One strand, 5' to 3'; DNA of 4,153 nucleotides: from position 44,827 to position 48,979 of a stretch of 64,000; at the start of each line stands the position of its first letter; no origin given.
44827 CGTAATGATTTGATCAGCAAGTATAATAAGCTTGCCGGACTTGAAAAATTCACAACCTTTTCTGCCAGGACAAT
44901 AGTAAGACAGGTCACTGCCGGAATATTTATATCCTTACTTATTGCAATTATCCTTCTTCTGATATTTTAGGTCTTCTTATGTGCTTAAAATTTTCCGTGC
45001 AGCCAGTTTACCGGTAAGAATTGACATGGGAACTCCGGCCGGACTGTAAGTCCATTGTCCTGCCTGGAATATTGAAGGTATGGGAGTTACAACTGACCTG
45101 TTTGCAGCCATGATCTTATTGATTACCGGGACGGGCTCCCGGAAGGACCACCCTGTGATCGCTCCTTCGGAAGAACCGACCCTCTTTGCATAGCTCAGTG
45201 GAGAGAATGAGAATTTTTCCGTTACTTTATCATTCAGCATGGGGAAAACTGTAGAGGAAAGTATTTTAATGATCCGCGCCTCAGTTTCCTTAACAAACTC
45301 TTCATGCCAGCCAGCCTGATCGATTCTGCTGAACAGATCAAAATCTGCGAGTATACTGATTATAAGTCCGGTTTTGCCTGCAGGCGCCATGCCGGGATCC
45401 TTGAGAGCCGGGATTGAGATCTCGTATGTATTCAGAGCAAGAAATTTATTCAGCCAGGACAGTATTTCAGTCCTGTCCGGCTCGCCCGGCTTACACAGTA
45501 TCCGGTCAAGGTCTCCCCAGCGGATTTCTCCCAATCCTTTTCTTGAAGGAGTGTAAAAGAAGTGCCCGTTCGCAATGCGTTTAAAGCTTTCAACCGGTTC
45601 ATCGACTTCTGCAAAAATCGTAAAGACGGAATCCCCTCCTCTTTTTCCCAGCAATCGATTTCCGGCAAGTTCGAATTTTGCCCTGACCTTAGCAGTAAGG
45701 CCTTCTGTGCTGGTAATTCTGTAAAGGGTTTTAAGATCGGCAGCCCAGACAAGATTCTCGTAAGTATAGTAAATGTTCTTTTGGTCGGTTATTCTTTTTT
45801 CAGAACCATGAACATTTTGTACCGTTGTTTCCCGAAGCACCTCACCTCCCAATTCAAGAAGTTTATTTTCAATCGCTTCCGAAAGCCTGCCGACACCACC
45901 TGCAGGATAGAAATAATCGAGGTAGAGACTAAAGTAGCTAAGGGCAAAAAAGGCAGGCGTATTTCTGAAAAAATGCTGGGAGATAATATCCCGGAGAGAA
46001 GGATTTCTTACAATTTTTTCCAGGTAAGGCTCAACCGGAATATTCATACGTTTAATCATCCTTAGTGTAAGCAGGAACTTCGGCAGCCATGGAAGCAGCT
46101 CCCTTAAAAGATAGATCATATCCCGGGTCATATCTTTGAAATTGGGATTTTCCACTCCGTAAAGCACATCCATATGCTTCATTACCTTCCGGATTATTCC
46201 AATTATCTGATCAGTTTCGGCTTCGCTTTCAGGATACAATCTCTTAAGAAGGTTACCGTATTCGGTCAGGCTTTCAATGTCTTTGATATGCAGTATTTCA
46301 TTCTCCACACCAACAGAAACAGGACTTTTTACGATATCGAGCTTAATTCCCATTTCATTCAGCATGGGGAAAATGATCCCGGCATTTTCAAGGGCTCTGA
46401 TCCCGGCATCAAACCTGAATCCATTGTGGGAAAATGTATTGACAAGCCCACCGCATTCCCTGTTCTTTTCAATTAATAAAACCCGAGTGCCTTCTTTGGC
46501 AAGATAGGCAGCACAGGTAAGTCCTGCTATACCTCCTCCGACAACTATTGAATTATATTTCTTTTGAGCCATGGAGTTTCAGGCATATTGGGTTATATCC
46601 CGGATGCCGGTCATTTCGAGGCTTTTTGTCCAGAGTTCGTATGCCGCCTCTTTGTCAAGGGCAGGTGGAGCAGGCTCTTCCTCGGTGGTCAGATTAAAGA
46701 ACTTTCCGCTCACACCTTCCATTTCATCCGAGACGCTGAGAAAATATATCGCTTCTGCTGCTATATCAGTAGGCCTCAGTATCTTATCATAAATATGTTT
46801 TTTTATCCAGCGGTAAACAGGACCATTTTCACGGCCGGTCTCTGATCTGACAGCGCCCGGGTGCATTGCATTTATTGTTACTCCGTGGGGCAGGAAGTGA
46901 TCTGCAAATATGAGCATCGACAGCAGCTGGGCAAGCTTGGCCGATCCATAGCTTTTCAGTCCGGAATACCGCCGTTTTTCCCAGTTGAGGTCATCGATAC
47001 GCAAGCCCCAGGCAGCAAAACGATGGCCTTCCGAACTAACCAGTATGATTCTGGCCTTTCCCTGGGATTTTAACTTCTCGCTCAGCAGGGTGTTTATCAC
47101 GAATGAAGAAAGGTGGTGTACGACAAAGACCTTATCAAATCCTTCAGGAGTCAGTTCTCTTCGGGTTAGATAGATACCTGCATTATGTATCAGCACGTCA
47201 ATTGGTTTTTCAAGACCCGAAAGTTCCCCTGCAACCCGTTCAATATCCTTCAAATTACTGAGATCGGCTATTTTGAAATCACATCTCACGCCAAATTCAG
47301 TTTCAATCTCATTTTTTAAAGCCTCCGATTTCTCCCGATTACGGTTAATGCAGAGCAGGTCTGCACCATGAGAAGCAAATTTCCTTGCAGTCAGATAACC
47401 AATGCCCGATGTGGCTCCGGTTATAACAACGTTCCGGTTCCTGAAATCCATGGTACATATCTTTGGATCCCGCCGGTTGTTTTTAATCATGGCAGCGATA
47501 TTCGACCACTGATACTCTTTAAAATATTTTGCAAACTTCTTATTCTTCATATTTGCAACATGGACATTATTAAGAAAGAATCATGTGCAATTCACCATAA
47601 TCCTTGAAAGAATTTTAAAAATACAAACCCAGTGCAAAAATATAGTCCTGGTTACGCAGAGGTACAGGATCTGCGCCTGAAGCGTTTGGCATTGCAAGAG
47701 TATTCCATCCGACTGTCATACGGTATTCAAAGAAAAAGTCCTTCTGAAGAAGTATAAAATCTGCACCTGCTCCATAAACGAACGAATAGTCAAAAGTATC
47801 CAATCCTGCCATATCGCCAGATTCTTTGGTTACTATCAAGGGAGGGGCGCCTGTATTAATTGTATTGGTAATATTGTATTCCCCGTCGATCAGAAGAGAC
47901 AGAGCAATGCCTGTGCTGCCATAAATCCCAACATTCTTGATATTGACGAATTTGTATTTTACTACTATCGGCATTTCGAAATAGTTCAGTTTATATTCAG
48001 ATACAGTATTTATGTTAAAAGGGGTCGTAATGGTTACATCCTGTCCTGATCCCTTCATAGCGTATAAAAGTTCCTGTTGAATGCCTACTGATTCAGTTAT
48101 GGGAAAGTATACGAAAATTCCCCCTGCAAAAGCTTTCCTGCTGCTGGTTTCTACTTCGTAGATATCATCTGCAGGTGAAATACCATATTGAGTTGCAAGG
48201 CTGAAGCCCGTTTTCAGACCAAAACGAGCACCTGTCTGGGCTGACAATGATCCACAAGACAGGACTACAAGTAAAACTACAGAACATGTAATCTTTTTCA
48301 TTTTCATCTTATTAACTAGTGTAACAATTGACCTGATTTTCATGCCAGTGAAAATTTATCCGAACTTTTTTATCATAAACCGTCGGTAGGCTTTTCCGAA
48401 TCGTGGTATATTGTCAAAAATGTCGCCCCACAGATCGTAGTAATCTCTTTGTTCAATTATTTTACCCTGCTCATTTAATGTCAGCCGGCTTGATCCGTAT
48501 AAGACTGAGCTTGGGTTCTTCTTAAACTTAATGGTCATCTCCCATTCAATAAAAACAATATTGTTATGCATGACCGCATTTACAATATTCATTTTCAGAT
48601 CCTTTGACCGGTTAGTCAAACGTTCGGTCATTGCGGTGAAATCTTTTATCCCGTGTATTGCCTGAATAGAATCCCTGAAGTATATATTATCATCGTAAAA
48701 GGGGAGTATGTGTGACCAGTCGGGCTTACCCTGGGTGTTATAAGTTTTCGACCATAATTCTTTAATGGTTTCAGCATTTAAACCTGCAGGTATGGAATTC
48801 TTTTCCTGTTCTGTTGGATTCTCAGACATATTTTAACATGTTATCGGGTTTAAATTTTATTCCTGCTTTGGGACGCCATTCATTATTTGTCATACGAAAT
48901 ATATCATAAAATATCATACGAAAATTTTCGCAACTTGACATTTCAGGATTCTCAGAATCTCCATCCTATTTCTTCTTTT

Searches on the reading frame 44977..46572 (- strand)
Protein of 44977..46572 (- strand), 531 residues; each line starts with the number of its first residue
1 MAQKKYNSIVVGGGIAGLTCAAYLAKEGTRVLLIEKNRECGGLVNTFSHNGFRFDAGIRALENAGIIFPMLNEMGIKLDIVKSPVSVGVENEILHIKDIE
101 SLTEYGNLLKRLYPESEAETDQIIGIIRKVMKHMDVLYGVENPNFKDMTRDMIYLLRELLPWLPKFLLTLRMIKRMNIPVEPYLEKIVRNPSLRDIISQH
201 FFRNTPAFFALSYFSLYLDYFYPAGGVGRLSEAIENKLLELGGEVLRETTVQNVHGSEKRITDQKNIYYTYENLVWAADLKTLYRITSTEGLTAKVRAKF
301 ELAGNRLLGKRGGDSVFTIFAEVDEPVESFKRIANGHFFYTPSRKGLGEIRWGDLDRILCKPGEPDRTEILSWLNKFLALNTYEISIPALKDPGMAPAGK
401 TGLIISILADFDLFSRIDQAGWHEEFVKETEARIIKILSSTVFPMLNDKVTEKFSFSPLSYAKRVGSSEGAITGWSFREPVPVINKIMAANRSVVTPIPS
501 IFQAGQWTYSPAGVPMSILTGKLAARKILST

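Call 65: search_protein_families(library=pfam, proteins=[window:44977-46572:-])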
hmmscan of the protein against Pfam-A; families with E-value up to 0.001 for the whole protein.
window:44977-46572:- (531 aa): 11 families
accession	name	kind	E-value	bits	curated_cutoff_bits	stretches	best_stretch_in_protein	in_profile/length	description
PF01593.30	Amino_oxidase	-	4.1e-19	69.6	19.8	1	15-529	1-443/443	Flavin containing amine oxidoreductase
PF13450.12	NAD_binding_8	-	2.5e-16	60.1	21.9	1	10-63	1-54/68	NAD(P)-binding Rossmann-like domain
PF01266.30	DAO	-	1.1e-11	45.3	27.9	1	9-64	3-57/353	FAD dependent oxidoreductase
PF00890.30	FAD_binding_2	-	3.1e-07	30.4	20.4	1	8-42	2-36/414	FAD binding domain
PF12831.13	FAD_oxidored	-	3.2e-07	30.5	27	1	9-44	3-38/416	FAD dependent oxidoreductase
PF07992.20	Pyr_redox_2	-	7.5e-07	29.3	26.1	1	7-40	2-35/291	Pyridine nucleotide-disulphide oxidoreductase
PF03486.20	HI0933_like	-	3.6e-06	27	50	1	8-41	3-36/244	HI0933-like protein Rossmann domain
PF01946.23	Thi4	-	3e-05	23.8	26.2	1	9-44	21-57/235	Thi4 family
PF00070.33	Pyr_redox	-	7e-05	23.7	22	0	9-39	3-33/82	Pyridine nucleotide-disulphide oxidoreductase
PF01134.28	GIDA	-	7.2e-05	22.4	22.1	1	9-43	3-38/391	Glucose inhibited division protein A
PF01494.25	FAD_binding_3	-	0.00041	20.1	22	1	7-39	3-35/349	FAD binding domain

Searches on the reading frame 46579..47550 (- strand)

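Call 65: search_protein_families(library=pfam, proteins=[window:46579-47550:-])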
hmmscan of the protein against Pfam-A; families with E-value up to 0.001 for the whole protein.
window:46579-47550:- (323 aa): 3 families
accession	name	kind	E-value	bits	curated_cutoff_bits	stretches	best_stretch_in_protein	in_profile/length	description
PF00106.31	adh_short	-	9.4e-29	100.7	26.6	1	40-174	2-137/195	short chain dehydrogenase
PF13561.12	adh_short_C2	-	1.7e-22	80.6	27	2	45-178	1-135/236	Enoyl-(Acyl carrier protein) reductase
PF08659.16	KR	-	1.8e-09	38.2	22.6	1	41-141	3-108/180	KR domain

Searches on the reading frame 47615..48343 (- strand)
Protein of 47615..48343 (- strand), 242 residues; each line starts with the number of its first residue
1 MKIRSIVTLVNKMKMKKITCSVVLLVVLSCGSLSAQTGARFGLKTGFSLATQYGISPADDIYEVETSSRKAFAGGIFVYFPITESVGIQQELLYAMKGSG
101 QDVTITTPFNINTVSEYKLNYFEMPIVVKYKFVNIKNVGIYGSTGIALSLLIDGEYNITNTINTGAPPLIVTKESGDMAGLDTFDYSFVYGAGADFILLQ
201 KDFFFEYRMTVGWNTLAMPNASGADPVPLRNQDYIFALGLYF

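Call 65: search_protein_families(library=pfam, proteins=[window:47615-48343:-])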
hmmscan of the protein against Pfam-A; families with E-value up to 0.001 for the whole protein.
window:47615-48343:- (242 aa): 2 families
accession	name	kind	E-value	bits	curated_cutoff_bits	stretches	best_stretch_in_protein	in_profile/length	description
PF13568.12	OMP_b-brl_2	-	1.2e-17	65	27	1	35-212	2-169/175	Outer membrane protein beta-barrel domain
PF13505.12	OMP_b-brl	-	8.9e-11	42.7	28.7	1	24-207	2-148/175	Outer membrane protein beta-barrel domain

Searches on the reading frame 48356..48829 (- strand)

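Call 22: search_protein_families(library=pfam, proteins=[window:48356-48829:-])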
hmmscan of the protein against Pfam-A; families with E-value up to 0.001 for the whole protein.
window:48356-48829:- (157 aa): 3 families
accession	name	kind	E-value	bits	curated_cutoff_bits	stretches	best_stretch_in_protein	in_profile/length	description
PF12680.13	SnoaL_2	-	2e-10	41.6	27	1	30-126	5-101/102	SnoaL-like domain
PF10184.16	DUF2358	-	9.3e-09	36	24.3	1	44-126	23-112/113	Uncharacterized conserved protein (DUF2358)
PF07366.18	SnoaL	-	0.00037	20.8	28.4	0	36-133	14-119/126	SnoaL-like polyketide cyclase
